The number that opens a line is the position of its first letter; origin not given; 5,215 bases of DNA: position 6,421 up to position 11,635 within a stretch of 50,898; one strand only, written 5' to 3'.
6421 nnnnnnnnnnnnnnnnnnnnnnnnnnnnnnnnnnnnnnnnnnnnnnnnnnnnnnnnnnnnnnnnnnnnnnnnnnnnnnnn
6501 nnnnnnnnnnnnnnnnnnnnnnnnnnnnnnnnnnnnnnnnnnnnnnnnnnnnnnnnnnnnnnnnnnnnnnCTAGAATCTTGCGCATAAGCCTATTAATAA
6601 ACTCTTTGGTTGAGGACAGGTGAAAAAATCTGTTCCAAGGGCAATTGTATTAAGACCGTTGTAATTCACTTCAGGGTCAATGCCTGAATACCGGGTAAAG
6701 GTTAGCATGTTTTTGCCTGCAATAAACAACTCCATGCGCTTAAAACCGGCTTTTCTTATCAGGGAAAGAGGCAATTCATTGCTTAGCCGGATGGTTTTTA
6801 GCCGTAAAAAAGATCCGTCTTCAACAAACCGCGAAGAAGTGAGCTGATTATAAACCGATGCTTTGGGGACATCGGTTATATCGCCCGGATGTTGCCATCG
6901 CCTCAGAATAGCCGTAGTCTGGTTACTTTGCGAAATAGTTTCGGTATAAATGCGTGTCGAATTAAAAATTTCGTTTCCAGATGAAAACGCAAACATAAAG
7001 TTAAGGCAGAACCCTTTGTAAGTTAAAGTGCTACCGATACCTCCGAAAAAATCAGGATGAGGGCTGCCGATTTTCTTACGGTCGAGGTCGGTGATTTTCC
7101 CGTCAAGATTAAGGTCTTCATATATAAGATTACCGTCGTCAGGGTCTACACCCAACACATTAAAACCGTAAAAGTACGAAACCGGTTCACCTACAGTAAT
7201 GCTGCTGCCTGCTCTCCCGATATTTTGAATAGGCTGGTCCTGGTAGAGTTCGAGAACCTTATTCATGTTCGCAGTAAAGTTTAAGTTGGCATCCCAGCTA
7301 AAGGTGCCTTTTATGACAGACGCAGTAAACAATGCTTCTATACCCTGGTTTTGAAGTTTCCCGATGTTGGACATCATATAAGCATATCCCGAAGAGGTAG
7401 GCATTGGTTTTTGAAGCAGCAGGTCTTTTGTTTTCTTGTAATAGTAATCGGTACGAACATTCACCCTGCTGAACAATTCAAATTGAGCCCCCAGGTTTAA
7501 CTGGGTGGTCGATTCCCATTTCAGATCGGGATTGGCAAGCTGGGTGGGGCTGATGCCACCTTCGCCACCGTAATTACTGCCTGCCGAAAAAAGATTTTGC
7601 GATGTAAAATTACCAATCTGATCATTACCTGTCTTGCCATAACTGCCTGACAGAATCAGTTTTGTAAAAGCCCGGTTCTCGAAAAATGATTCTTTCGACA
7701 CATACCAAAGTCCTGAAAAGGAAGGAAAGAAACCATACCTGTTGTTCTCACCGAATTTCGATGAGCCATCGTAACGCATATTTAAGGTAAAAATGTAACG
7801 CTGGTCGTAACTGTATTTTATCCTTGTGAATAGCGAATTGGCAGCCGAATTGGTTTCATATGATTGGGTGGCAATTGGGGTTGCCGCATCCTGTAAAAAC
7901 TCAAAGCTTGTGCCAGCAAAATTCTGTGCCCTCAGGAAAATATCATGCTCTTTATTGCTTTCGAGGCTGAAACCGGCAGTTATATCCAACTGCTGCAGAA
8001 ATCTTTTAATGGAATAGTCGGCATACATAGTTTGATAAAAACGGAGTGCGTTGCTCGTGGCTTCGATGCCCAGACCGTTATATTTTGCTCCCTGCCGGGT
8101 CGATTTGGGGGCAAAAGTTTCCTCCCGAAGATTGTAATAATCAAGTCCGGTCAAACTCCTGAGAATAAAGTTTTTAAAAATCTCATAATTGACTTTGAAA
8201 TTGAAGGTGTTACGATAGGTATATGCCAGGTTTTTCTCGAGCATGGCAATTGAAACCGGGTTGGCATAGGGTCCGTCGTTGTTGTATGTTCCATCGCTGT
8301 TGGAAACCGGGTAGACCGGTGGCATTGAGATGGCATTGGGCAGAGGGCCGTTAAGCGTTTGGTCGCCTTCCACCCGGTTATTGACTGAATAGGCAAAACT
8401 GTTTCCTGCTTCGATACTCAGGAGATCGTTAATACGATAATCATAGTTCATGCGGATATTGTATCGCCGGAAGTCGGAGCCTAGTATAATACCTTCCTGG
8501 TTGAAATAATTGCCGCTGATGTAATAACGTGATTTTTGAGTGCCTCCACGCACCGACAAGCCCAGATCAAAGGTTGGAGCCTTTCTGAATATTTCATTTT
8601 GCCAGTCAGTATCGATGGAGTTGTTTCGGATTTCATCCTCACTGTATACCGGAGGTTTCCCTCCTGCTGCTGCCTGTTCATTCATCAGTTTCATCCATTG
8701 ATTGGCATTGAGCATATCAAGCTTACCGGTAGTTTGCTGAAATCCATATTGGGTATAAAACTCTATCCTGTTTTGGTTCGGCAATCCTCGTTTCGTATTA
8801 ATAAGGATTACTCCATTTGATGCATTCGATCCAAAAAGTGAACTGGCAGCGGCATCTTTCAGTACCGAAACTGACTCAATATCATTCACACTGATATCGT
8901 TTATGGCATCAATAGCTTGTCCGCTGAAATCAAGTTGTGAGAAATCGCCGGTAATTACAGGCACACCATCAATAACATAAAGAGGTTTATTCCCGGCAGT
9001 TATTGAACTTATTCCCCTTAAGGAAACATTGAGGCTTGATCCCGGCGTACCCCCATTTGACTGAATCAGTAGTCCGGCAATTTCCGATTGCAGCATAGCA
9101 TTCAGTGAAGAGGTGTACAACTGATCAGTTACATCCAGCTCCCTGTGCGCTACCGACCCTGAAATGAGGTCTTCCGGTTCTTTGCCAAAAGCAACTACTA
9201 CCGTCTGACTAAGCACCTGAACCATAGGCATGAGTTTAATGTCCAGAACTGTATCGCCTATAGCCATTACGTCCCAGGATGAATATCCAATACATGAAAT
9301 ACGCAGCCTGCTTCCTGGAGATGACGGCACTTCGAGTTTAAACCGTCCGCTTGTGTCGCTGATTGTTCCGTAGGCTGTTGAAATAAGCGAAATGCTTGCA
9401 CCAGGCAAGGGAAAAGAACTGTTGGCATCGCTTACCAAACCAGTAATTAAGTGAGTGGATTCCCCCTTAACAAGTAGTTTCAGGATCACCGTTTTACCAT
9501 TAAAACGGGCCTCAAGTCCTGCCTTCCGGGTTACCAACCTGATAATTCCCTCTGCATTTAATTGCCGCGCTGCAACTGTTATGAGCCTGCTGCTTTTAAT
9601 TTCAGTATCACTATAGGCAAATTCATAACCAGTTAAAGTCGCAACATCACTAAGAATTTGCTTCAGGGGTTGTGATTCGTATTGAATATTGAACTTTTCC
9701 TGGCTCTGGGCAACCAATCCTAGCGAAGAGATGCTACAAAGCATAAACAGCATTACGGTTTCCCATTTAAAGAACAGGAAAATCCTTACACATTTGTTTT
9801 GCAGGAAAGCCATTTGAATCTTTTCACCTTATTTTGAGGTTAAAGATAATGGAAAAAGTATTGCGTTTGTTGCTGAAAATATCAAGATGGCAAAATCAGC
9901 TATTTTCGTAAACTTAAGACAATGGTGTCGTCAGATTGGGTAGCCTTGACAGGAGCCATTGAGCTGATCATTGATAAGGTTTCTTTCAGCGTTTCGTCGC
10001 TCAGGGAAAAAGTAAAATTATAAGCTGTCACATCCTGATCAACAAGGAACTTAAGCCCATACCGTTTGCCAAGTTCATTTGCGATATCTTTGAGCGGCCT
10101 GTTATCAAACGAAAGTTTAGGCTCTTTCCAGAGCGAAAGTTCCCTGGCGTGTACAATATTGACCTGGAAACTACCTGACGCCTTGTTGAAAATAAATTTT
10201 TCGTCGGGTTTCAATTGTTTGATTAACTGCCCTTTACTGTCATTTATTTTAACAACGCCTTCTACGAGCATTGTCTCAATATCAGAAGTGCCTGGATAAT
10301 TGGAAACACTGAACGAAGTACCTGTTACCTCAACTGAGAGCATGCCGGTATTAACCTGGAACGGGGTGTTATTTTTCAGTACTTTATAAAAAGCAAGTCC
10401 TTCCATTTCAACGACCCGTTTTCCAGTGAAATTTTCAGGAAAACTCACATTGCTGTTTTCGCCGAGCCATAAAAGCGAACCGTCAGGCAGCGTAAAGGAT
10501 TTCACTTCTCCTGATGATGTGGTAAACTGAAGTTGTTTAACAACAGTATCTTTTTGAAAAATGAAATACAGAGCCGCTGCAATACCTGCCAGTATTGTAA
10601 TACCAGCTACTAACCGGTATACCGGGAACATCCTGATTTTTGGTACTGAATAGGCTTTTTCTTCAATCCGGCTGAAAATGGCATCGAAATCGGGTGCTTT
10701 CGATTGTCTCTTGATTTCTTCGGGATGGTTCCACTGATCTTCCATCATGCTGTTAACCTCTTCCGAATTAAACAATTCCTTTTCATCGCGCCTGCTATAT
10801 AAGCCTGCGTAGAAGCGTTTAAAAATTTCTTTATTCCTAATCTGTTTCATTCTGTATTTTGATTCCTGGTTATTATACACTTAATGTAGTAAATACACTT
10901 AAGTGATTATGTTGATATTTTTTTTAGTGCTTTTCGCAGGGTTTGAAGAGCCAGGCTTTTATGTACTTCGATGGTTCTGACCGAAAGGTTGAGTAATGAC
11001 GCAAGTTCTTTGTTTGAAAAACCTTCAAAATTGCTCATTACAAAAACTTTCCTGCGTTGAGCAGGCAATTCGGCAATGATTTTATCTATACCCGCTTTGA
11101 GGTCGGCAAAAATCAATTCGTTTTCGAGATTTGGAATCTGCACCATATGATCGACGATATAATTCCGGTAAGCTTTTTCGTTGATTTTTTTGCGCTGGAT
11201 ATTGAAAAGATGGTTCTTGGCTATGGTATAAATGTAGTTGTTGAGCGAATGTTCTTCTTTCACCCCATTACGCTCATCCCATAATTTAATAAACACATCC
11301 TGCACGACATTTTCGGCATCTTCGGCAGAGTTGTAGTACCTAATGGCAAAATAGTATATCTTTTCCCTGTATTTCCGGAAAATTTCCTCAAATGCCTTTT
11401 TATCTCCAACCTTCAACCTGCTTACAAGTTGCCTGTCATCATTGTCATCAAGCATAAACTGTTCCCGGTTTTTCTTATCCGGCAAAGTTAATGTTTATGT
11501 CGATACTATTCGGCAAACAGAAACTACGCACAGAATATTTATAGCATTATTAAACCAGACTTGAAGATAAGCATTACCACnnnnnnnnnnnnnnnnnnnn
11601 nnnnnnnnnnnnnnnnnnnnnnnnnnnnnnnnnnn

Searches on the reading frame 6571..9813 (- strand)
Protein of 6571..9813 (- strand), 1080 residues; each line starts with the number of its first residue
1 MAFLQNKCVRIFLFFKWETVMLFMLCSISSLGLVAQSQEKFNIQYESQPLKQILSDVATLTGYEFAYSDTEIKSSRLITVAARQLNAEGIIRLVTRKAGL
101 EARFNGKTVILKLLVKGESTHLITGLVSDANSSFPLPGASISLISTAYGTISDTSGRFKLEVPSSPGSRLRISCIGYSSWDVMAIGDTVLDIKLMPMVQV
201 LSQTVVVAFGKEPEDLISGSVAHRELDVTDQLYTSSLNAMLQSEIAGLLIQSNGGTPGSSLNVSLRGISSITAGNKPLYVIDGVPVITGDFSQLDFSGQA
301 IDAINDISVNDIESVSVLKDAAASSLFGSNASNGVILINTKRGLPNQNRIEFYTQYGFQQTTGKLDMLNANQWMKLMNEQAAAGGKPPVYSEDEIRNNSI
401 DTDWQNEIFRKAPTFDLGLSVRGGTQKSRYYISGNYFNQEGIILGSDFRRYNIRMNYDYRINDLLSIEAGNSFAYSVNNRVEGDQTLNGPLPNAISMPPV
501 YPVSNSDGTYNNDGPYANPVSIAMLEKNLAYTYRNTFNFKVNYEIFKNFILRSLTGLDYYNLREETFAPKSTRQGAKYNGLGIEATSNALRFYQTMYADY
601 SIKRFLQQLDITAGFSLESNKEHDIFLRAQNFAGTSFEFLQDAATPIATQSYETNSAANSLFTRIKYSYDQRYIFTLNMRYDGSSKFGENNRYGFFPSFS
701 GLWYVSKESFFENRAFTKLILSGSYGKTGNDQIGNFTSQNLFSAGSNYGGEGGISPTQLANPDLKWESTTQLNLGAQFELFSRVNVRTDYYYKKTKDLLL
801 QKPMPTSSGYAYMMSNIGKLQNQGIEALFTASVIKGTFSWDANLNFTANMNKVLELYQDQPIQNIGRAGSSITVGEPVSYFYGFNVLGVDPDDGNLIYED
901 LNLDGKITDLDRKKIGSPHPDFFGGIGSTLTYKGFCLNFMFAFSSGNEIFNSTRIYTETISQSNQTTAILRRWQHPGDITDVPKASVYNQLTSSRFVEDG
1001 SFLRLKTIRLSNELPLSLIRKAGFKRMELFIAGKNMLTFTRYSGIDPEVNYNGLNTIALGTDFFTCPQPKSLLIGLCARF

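Call 3: search_protein_families(library=pfam, proteins=[window:6571-9813:-], max_evalue=0.01)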
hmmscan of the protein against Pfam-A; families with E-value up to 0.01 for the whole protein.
window:6571-9813:- (1080 aa): 5 families
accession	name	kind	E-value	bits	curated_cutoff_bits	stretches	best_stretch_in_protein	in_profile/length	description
PF00593.30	TonB_dep_Rec_b-barrel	-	8.3e-20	72.5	27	1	575-871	83-372/436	TonB dependent receptor-like, beta-barrel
PF07715.20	Plug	-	3.7e-15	56.8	23.9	1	230-335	18-107/107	TonB-dependent Receptor Plug Domain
PF13715.12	CarbopepD_reg_2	-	8.2e-11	42.2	32.2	1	123-207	1-88/88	CarboxypepD_reg-like domain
PF13620.12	CarboxypepD_reg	-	8.8e-08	32.8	32.3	1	123-191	2-78/82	Carboxypeptidase regulatory-like domain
PF07660.19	STN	-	0.00022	21.4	28.4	1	63-112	1-50/52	Secretin and TonB N terminus short domain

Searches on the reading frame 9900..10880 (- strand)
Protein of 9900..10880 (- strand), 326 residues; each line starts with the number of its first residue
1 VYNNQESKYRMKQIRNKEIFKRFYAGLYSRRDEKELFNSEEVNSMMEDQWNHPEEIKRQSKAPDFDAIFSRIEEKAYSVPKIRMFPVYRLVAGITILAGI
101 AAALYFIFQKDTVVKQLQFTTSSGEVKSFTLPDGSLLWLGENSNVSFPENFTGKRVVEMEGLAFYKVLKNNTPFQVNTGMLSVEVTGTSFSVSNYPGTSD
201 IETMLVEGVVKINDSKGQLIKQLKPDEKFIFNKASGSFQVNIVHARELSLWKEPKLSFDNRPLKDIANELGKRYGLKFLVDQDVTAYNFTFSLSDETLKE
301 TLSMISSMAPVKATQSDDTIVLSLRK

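Call 3: search_protein_families(library=pfam, proteins=[window:9900-10880:-], max_evalue=0.01)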
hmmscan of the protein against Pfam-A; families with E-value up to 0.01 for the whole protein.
window:9900-10880:- (326 aa): 2 families
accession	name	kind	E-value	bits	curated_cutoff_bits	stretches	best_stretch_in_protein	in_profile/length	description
PF04773.18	FecR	-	1.8e-13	51.2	24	1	120-210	4-96/97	FecR protein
PF16344.10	FecR_C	-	3.5e-13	49.8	24.4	1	255-321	1-69/70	FecR, C-terminal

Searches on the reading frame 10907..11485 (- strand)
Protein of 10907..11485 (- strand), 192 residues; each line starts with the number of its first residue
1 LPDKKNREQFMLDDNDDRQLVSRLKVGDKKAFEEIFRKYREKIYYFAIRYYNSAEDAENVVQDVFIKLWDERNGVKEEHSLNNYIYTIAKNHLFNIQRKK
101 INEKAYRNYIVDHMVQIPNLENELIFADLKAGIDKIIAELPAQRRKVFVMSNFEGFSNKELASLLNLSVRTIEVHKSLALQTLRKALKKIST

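Call 3: search_protein_families(library=pfam, proteins=[window:10907-11485:-], max_evalue=0.01)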
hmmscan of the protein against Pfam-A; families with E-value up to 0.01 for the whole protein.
window:10907-11485:- (192 aa): 8 families
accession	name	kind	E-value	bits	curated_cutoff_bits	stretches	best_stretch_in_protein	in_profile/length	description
PF08281.18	Sigma70_r4_2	-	1.9e-14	53.5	25.7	1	133-183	4-54/54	Sigma-70, region 4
PF04542.20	Sigma70_r2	-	2.1e-11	43.8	24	1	35-98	1-66/71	Sigma-70 region 2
PF07638.17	Sigma70_ECF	-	8.2e-09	36.1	21.1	1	19-187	6-183/185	ECF sigma factor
PF04545.22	Sigma70_r4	-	2.4e-06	27.4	24.1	1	137-185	2-50/50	Sigma-70, region 4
PF00196.25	GerE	-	3.9e-05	23.6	23.5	1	154-181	16-43/57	Bacterial regulatory proteins, luxR family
PF22233.2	PhyR_sigma-like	-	0.0025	18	27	1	139-173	3-37/50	Response regulator PhyR, sigma-like domain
PF12645.13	HTH_16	-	0.007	16.9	22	1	20-55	3-39/65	Helix-turn-helix domain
PF23312.1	UBA_SIK3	-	0.0081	16.6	27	0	110-126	3-19/40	Protein kinase SIK3 UBA domain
